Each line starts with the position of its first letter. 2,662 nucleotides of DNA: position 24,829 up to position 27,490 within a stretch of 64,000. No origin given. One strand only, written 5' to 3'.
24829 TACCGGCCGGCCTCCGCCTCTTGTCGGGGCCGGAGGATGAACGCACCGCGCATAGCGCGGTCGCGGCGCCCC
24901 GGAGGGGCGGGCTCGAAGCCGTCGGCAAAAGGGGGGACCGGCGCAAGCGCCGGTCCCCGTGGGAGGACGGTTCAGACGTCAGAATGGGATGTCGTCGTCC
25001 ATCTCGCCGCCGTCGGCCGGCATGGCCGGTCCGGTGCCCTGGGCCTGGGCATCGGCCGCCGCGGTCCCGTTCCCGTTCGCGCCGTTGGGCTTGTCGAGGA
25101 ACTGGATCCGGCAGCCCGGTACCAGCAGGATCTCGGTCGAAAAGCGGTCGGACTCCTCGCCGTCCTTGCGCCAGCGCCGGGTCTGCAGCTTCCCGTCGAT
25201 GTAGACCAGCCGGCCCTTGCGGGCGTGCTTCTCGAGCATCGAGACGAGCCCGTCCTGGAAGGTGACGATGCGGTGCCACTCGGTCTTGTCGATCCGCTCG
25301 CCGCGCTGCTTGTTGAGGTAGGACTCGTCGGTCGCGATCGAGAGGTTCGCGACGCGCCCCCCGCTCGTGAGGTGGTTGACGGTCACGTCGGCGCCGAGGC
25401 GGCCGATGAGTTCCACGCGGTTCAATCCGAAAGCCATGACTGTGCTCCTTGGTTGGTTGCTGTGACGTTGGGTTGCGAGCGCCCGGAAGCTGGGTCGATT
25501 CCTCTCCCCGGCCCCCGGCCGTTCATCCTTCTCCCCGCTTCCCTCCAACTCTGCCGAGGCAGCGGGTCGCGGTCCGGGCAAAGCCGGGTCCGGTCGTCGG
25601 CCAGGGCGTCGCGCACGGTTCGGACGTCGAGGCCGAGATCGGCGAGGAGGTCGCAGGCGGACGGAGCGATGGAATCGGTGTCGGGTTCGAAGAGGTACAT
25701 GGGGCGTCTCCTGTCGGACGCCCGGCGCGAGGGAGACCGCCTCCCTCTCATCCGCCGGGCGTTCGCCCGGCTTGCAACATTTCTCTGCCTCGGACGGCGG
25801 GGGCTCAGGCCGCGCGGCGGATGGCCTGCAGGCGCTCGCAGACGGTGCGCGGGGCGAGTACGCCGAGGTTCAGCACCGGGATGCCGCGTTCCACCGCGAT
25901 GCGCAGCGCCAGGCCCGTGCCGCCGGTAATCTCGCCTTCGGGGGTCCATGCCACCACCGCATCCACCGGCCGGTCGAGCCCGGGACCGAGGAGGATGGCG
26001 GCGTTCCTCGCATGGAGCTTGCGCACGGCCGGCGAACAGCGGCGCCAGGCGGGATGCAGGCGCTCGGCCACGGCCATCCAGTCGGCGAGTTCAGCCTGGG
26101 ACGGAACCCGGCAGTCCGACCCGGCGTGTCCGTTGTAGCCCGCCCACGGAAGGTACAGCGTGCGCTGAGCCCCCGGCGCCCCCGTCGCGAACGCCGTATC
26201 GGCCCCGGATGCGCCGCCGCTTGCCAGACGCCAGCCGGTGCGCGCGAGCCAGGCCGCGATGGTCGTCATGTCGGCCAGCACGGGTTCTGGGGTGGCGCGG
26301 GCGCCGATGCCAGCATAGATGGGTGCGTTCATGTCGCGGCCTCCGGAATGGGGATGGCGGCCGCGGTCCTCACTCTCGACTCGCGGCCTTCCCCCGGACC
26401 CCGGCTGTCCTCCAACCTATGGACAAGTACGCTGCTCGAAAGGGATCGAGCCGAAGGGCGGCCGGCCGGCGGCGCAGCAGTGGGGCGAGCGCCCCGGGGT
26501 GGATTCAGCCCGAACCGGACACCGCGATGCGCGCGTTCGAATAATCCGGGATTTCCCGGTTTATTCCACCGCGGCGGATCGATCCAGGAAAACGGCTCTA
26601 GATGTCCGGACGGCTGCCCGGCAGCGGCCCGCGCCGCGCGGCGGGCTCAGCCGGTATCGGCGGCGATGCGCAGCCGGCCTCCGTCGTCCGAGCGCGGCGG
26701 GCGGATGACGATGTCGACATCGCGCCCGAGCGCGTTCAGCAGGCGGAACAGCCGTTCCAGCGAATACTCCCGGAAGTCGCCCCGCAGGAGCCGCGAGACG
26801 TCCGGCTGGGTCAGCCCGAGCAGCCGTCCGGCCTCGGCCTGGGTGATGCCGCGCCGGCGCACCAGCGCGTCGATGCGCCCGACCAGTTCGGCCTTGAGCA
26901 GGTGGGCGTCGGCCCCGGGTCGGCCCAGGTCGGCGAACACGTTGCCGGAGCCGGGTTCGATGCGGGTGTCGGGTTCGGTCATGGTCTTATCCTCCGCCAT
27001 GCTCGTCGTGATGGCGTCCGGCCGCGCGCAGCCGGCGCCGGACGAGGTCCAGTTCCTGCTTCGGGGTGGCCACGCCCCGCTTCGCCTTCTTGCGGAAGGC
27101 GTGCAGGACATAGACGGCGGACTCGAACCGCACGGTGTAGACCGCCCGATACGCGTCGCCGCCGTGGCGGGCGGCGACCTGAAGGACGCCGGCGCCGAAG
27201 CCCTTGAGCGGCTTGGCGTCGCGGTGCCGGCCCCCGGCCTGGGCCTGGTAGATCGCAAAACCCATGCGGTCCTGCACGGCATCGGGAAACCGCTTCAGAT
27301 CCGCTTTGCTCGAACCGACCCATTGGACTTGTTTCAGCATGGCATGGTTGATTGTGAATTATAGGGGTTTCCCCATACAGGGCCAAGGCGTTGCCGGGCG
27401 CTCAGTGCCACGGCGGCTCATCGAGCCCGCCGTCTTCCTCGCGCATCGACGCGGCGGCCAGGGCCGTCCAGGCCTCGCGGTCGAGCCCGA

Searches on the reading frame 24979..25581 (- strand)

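Call 32: search_protein_families(library=pfam, proteins=[window:24979-25581:-], max_evalue=0.001)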
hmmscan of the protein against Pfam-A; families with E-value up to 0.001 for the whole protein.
window:24979-25581:- (200 aa): 1 family
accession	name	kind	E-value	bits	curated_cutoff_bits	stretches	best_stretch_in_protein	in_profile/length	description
PF00436.31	SSB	-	4.8e-23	81.6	26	1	53-153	1-98/104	Single-strand binding protein family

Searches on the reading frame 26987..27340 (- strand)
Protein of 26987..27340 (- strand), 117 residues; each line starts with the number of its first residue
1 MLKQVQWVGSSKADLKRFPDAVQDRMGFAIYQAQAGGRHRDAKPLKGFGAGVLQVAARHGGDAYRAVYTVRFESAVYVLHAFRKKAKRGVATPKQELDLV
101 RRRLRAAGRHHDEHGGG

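Call 32: search_protein_families(library=pfam, proteins=[window:26987-27340:-], max_evalue=0.001)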
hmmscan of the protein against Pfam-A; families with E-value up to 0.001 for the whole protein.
window:26987-27340:- (117 aa): 1 family
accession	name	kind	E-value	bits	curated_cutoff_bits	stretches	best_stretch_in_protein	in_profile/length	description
PF05973.20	Gp49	-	1.2e-21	77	23.9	1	14-104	2-89/90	Phage derived protein Gp49-like (DUF891)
